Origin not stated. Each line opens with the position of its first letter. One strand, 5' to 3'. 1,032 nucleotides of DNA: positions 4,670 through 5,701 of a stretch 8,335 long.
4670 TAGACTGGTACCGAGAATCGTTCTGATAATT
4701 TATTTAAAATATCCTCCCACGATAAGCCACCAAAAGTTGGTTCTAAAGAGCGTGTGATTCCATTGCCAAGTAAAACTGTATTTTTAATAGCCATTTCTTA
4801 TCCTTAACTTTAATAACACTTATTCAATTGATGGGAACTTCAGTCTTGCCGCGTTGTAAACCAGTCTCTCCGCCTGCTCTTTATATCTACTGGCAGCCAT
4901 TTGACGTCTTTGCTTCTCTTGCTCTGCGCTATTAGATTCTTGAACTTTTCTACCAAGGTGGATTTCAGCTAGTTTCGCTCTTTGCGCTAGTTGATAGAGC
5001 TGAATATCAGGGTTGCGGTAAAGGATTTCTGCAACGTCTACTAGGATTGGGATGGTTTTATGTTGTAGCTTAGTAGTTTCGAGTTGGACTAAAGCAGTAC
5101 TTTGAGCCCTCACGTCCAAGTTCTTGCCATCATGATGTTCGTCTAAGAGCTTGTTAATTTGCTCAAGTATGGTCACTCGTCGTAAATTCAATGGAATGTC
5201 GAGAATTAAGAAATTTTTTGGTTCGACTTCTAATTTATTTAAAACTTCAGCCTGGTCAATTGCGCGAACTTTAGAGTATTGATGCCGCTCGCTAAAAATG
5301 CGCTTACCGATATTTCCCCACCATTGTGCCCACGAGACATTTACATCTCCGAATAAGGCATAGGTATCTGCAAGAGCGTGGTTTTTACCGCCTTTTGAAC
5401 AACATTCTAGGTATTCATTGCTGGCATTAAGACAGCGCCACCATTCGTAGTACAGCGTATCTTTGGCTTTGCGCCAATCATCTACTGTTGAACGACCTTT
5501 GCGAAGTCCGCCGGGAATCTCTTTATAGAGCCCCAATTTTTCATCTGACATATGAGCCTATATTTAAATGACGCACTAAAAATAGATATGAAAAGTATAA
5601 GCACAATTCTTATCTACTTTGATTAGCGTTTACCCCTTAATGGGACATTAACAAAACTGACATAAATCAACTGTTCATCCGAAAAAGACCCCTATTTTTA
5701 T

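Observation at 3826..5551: Two-gene operon of an unknown 243-aa protein plus a stand-alone SIR2-like NADase candidate: possible undescribed defence system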

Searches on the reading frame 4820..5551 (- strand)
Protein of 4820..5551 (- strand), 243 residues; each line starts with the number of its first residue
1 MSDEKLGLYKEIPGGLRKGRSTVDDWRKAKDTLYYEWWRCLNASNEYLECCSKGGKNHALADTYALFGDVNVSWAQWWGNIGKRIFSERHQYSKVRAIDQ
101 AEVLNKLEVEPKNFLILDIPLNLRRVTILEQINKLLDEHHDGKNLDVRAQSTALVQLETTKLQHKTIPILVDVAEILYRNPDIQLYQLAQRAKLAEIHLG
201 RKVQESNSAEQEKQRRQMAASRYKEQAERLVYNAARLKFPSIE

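Call 3: search_protein_families(library=pfam, proteins=[window:4820-5551:-], max_evalue=1)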
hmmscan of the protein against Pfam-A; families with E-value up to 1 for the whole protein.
window:4820-5551:- (243 aa): 0 families

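Call 4: search_protein_families(library=padloc, proteins=[window:4820-5551:-], max_evalue=1)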
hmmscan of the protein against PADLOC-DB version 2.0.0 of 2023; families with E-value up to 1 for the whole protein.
window:4820-5551:- (243 aa): 2 families
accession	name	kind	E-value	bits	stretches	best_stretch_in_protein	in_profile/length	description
PDLC02123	Csn2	-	0.00019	19.3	1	31-195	26-191/222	-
PDLC04818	PDC-S02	-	0.052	11.6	1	71-97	32-57/79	-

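Call 5: search_protein_families(library=ncbifam, proteins=[window:4820-5551:-], max_evalue=1)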
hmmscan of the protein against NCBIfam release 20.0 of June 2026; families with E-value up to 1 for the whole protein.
window:4820-5551:- (243 aa): 0 families

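Call 6: search_protein_families(library=phrogs, proteins=[window:4820-5551:-], max_evalue=0.1)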
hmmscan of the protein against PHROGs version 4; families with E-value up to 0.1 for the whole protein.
window:4820-5551:- (243 aa): 0 families

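Call 7: find_homologous_proteins(query=window:4820-5551:-)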
Query window:4820-5551:- (243 aa): 71 proteins with E <= 0.001 among 284 candidates.
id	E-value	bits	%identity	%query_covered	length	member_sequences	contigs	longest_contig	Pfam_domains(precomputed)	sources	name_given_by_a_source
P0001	6.6e-159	545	100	100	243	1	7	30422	-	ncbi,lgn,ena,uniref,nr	ncbi:hypothetical protein [Polynucleobacter sinensis]|uniref:hypothetical protein n=1 Tax=Polynucleo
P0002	1.1e-158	544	100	100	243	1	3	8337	-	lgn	-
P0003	1.6e-158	544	100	100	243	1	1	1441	-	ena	-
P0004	6.0e-157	538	98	100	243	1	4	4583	-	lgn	-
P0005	5.7e-148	509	94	100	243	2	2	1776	-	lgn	-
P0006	7.8e-148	508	92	100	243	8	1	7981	-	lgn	-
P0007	2.3e-146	504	92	100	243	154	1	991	-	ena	-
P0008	5.8e-146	502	92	100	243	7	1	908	-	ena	-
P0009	2.2e-145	500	93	100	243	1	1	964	-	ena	-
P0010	2.2e-144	497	91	100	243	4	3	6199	-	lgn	-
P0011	3.1e-144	497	91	100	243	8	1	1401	-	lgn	-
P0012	8.0e-144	495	91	100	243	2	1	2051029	-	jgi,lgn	jgi:hypothetical protein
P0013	2.1e-142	491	89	100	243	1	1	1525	-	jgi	-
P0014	2.3e-140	484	88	100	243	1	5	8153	-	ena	-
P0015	7.8e-140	482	89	100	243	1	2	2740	-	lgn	-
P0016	3.9e-139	480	88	100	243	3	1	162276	-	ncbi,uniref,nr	ncbi:hypothetical protein [Polynucleobacter sphagniphilus]|uniref:hypothetical protein n=1 Tax=Polyn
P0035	1.1e-109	384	71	100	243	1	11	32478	-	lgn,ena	-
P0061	9.2e-86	305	59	100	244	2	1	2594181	-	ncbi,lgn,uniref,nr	ncbi:hypothetical protein [Limnohabitans sp. INBF002]|uniref:hypothetical protein n=1 Tax=Limnohabit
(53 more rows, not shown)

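Call 9: find_encoding_contigs(protein=P0001, flank=10000, max_places=6)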
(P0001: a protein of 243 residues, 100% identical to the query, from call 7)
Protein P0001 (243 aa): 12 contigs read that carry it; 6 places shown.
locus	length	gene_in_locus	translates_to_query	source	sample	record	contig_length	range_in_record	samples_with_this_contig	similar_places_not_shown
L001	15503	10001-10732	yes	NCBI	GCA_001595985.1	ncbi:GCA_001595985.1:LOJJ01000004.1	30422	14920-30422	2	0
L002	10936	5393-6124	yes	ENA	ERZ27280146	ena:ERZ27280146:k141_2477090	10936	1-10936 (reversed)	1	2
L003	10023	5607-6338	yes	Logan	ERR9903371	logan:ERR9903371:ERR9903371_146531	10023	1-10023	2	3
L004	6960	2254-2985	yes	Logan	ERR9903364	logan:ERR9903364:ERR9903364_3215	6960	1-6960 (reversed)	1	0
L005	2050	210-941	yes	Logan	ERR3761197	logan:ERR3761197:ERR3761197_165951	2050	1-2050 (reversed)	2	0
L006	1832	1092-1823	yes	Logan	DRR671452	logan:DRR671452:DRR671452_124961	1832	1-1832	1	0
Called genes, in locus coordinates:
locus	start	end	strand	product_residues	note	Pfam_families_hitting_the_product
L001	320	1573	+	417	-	PF03594:BenE, PF16983:MFS_MOT1 (faint)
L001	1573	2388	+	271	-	PF01168:Ala_racemase_N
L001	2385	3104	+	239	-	PF00117:GATase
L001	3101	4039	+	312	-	PF08543:Phos_pyr_kin, PF00294:PfkB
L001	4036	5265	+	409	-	PF00202:Aminotran_3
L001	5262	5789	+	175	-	PF00291:PALP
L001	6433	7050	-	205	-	-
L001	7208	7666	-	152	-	-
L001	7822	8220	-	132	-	-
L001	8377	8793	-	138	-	-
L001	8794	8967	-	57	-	-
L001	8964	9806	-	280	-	-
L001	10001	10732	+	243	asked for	-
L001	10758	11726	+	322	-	PF13289:SIR2_2 (weak)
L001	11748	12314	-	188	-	PF00589:Phage_integrase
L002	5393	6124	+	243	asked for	-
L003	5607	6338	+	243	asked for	-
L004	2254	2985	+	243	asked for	-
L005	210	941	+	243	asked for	-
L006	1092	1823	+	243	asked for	-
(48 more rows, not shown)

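Call 10: find_encoding_contigs(protein=P0061, flank=10000, max_places=3)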
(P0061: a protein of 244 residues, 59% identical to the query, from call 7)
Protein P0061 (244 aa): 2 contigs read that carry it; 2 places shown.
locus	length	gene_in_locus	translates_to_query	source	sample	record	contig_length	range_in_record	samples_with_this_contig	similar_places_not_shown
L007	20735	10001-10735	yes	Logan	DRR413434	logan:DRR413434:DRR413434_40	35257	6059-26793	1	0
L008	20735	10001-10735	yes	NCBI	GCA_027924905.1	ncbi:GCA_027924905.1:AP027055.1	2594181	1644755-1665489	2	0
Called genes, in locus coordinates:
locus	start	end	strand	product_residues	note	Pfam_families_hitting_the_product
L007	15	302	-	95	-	PF07045:DUF1330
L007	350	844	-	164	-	-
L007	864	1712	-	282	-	PF08843:AbiEii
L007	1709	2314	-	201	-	PF13338:AbiEi_4 (weak)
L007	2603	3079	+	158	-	PF00717:Peptidase_S24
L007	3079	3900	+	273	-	PF27096:UvrC_M, PF27115:Cho_C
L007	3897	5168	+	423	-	PF00817:IMS, PF21999:IMS_HHH_1 (weak), PF11799:IMS_C, PF13438:DUF4113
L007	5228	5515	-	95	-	-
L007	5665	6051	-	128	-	-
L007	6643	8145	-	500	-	-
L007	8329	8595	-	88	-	-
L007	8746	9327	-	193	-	-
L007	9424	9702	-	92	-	-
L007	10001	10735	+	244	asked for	-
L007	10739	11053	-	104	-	-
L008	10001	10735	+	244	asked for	-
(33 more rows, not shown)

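Call 11: find_encoding_contigs(protein=P0016, flank=10000, max_places=3)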
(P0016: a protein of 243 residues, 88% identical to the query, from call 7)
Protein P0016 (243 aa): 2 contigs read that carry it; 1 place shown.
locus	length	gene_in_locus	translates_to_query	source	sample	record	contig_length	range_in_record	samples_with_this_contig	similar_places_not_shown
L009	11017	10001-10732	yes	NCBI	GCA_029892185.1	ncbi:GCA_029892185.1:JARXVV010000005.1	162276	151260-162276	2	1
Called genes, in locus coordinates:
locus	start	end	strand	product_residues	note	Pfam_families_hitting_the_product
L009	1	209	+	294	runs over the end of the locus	PF04378:RsmJ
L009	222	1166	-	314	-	PF02016:Peptidase_S66, PF17676:Peptidase_S66C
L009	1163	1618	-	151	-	PF00383:dCMP_cyt_deam_1, PF14437:MafB19-deam, PF14439:Bd3614-deam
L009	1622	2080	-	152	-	PF01242:PTPS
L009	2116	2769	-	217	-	PF04055:Radical_SAM (weak)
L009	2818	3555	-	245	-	-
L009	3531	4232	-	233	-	-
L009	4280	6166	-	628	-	PF04055:Radical_SAM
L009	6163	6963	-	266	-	PF04305:DUF455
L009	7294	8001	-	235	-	-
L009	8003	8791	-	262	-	-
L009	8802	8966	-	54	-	-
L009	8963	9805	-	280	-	-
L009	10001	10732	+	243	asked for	-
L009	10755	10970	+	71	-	-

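Call 12: find_encoding_contigs(protein=P0035, flank=10000, max_places=4)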
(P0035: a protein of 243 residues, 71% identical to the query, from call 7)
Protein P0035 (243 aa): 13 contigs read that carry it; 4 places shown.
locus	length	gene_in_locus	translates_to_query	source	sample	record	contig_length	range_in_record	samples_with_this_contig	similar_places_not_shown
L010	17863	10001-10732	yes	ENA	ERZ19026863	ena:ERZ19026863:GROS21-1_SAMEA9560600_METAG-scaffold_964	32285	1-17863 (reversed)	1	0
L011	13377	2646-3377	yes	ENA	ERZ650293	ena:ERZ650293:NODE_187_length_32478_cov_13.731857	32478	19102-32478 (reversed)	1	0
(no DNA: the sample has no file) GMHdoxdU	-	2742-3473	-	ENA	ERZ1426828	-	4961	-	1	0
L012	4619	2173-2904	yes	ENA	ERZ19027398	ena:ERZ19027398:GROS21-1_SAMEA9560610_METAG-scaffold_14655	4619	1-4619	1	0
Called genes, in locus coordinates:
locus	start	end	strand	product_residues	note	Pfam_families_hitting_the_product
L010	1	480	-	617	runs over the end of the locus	PF00135:COesterase, PF20434:BD-FAE, PF07859:Abhydrolase_3 (faint)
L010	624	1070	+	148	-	-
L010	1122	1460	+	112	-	-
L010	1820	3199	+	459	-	PF16868:NMT1_3 (faint)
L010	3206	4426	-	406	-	PF07642:BBP2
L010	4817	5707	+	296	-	-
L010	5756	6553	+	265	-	PF14023:Bestrophin-like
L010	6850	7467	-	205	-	-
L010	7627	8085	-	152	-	-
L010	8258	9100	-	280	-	-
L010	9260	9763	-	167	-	-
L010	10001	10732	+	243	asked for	-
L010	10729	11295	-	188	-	PF00589:Phage_integrase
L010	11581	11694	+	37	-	-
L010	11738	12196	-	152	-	-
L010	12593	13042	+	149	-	PF20346:DUF6641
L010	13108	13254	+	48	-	-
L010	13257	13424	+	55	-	-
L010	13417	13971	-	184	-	-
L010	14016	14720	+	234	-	PF12843:QSregVF_b (weak)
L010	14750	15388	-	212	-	PF01936:NYN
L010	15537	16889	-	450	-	-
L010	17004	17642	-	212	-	-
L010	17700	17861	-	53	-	?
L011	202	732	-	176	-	-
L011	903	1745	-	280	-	-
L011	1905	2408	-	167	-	-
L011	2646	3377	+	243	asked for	-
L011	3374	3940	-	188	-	PF00589:Phage_integrase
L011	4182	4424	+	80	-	-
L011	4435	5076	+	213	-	PF19570:DUF6088, PF13338:AbiEi_4 (weak)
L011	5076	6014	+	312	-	PF08843:AbiEii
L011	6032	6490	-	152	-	-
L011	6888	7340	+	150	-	PF20346:DUF6641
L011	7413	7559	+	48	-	-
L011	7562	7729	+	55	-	-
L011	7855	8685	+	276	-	PF13145:Rotamase_2, PF13616:Rotamase_3, PF00639:Rotamase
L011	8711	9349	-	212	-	-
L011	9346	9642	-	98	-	PF13560:HTH_31 (faint), PF13413:HTH_25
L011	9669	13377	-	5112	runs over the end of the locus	PF18676:MBG_2 (weak), PF18657:YDG, PF18676:MBG_2, PF18657:YDG, PF18676:MBG_2 (weak), PF18657:YDG, PF18676:MBG_2, PF18657:YDG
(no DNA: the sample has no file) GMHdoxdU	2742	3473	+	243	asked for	-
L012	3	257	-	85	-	?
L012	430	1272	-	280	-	-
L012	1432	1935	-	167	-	-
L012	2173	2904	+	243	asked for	-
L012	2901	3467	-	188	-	PF00589:Phage_integrase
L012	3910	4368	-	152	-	-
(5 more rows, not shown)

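Call 17: find_related_loci(query=A1, collection=metagenome_contigs, flank=6000)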
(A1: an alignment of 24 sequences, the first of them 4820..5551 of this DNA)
Query A1 (243 aa) in metagenome_contigs; peptide patterns used: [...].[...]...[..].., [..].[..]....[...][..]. (x = any residue, [..] = any of these).
141 stretches matched a pattern; 36 encode a relative of the query (tblastn E <= 1e-3); 36 distinct loci.
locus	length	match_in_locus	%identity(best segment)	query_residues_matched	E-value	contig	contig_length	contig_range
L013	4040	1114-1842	92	1-243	2e-157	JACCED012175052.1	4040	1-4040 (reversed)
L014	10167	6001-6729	90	1-243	1e-150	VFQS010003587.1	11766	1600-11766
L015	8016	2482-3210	91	1-243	1e-150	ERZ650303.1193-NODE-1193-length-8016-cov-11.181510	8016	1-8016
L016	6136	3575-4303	91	1-243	3e-151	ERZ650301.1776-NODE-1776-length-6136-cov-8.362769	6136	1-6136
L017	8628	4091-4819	90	1-243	1e-150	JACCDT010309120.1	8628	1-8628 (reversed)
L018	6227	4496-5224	90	1-243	6e-151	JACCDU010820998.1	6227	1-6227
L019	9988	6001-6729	91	1-243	1e-150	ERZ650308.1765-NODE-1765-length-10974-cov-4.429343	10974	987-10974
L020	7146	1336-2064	90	1-243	3e-150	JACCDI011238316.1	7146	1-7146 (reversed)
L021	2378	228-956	90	1-243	9e-160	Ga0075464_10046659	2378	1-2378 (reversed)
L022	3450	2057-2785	86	1-243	5e-150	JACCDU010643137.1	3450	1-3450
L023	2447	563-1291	86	1-243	2e-153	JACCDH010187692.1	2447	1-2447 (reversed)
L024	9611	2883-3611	85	1-243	3e-144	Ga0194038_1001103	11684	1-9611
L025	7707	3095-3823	84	1-243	4e-139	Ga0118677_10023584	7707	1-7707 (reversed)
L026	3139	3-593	93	47-243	6e-126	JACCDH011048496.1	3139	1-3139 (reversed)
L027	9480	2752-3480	72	1-243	2e-120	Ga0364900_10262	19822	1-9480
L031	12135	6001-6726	71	1-242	3e-116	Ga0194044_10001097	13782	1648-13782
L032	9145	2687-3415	64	1-243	9e-105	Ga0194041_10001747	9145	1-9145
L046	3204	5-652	56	28-243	6e-83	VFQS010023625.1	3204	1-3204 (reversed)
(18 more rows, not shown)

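Call 25: predict_structure(alignment_id=A1)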
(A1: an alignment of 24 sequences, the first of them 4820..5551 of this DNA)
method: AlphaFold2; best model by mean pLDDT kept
length: 243 residues; sequences in the alignment: 24
mean_pLDDT: 70.9   pTM: 0.60
mean pLDDT of the five models: 70.9, 68.8, 67.5, 64.3, 60.5
residues with pLDDT >= 90: 61; 70-90: 80; 50-70: 48; < 50: 54
segments of 3 or more residues with pLDDT < 50: 1-21, 88-92, 145-162, 197-204
pLDDT, mean of each block of 10 residues (from residue 1): 36 39 69 85 96 92 91 90 61 63 66 68 61 75 48 33 70 94 90 62 58 83 91 86 53
secondary structure, 60 per line:
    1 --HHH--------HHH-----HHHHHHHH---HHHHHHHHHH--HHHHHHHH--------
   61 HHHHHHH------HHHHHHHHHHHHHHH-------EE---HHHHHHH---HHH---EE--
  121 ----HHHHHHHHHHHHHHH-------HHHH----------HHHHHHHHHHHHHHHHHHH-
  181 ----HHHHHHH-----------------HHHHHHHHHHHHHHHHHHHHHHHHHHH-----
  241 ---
elements in order: H22-29 H33-42 H45-52 H61-67 H74-88 H101-107 H125-139 H147-150 H161-179 H185-191 H209-235

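Call 29: search_solved_structures(query=A1, max_evalue=10, show_alignments=1)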
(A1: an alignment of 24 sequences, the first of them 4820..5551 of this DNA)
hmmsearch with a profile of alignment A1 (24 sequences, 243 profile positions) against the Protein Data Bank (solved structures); distinct sequences matched with E-value up to 10: 3.
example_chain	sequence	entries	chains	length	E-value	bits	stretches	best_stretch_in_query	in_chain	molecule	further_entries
7r08_A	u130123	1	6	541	0.29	13.8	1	124-167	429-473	Reverse transcriptase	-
1mvo_A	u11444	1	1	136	1.1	11.8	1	88-130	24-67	PhoP response regulator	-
6yyh_A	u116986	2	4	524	1.4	11.5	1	74-142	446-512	Beta-xylosidase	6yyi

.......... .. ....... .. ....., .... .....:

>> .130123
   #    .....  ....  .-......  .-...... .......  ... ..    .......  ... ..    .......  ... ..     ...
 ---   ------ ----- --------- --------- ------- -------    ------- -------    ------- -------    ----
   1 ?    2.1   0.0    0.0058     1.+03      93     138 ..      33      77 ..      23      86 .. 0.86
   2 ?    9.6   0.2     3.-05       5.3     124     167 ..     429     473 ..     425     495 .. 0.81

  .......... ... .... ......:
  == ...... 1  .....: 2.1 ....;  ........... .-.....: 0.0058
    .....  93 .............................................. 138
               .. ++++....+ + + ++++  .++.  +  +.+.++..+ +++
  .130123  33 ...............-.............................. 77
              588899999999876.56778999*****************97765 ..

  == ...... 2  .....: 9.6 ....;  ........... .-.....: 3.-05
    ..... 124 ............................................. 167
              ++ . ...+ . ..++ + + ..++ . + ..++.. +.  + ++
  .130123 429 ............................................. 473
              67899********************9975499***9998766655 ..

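Call 30: fold_search(model_id=the predicted structure, library=pdb)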
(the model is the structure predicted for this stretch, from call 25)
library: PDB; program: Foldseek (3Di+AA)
matches with E <= 10: 17; with E <= 0.001: 0
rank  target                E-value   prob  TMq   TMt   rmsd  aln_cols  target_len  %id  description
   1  3kz1_B                3.4e+00  0.03  0.14  0.12  22.8       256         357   11  Crystal Structure of the Complex of PDZ-RhoGEF DH/PH domains with GTP-gamma-S Activated RhoA (released 2010-04-28)
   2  5x11_E                5.6e+00  0.02  0.12  0.16  23.2       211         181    9  Crystal structure of Bacillus subtilis PadR in complex with operator DNA (released 2017-11-22)
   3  1key_D                5.6e+00  0.02  0.15  0.17  22.8       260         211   13  Crystal Structure of Mouse Testis/Brain RNA-binding Protein (TB-RBP) (released 2002-07-03)
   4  8pr3_f                6.5e+00  0.03  0.16  0.11  24.0       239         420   13  Cytoplasmic dynein-1 heavy chain bound to JIP3-RH1 (released 2024-03-27)
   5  5x11_G                6.5e+00  0.02  0.14  0.18  23.4       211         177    8  Crystal structure of Bacillus subtilis PadR in complex with operator DNA (released 2017-11-22)
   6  3lnm_D                6.5e+00  0.02  0.15  0.12  20.2       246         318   12  F233W mutant of the Kv2.1 paddle-Kv1.2 chimera channel (released 2010-04-14)
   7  7xgf_A                7.5e+00  0.03  0.16  0.21  18.6       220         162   12  Crystal structure of BCL-xL in complex with computationally designed inhibitor protein (released 2022-07-20)
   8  1key_B                7.5e+00  0.02  0.16  0.17  23.2       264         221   13  Crystal Structure of Mouse Testis/Brain RNA-binding Protein (TB-RBP) (released 2002-07-03)
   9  7dr6_E                7.8e+00  0.02  0.17  0.19  18.1       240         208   13  PA28alpha-beta in complex with immunoproteasome (released 2021-01-20)
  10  8bhf_n1               7.8e+00  0.02  0.14  0.15  25.2       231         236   14  Cryo-EM structure of stalled rabbit 80S ribosomes in complex with human CCR4-NOT and CNOT4 (released 2023-09-06)
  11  9fqr_Co               7.8e+00  0.02  0.16  0.16  29.6       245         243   16  96-nm repeat of axonemal doublet microtubules from bovine sperm (released 2025-03-26)
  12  3pja_G                8.7e+00  0.02  0.15  0.17  22.0       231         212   10  Crystal structure of human C3PO complex (released 2011-05-11)
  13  7unj_A                9.1e+00  0.01  0.13  0.14  21.7       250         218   13  De novo designed chlorophyll dimer protein with Zn pheophorbide a methyl ester matching geometry of purple bacterial s (released 2023-04-19)
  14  6n38_F                9.5e+00  0.03  0.16  0.14  20.5       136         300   14  Structure of the type VI secretion system TssK-TssF-TssG baseplate subcomplex revealed by cryo-electron microscopy - f (released 2018-12-26)
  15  1lpe                  9.5e+00  0.03  0.15  0.24  15.2       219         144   10  THREE-DIMENSIONAL STRUCTURE OF THE LDL RECEPTOR-BINDING DOMAIN OF HUMAN APOLIPOPROTEIN E (released 1992-10-15)
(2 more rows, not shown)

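Call 50: search_protein_representatives(alignment_id=A1)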
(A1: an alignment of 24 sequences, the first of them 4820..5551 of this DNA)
Query: 24 sequences, 243 profile positions. Proteins with E-value up to 0.001 (for the whole library): 659; up to 1e-10: 262; up to 1e-30: 17. The best 150 are listed.
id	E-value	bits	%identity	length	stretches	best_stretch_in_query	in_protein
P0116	2.0e-107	374.5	-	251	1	2-243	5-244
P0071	5.3e-67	242.1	-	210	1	3-151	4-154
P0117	5.6e-51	189.7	-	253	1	2-242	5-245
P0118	2.9e-50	187.3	-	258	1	10-243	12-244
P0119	4.4e-49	183.5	-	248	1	10-242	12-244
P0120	9.8e-48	179.0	-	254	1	1-242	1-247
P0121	2.5e-46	174.4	-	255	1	2-242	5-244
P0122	1.3e-45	172.1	-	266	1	9-242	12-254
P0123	2.7e-45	171.0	-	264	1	21-243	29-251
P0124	2.6e-44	167.8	-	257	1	3-243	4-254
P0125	1.6e-43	165.2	-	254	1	8-242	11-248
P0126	9.1e-41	156.2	-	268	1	4-240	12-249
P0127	1.6e-39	152.1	-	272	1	10-242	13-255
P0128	1.8e-35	138.9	-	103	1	1-82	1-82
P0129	3.4e-33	131.4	-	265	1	22-242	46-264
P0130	2.4e-31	125.4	-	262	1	16-242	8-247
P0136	6.8e-25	104.2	-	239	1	26-240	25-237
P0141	2.7e-24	102.3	-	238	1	28-240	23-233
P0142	2.7e-24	102.3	-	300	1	7-242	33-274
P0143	5.2e-24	101.4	-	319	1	14-241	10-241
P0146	9.8e-24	100.5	-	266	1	27-241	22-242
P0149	4.1e-23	98.4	-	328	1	8-241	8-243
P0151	1.6e-22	96.5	-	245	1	31-240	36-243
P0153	5.3e-22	94.8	-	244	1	30-240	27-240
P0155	1.5e-21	93.3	-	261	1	30-240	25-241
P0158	7.0e-21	91.1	-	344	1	3-241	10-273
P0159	8.3e-21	90.9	-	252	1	29-240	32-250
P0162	3.5e-20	88.8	-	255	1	21-241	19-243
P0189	1.1e-17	80.7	-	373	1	22-241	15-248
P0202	5.3e-17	78.4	-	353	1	9-241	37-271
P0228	2.2e-15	73.1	-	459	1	26-240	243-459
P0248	1.8e-14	70.1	-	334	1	19-241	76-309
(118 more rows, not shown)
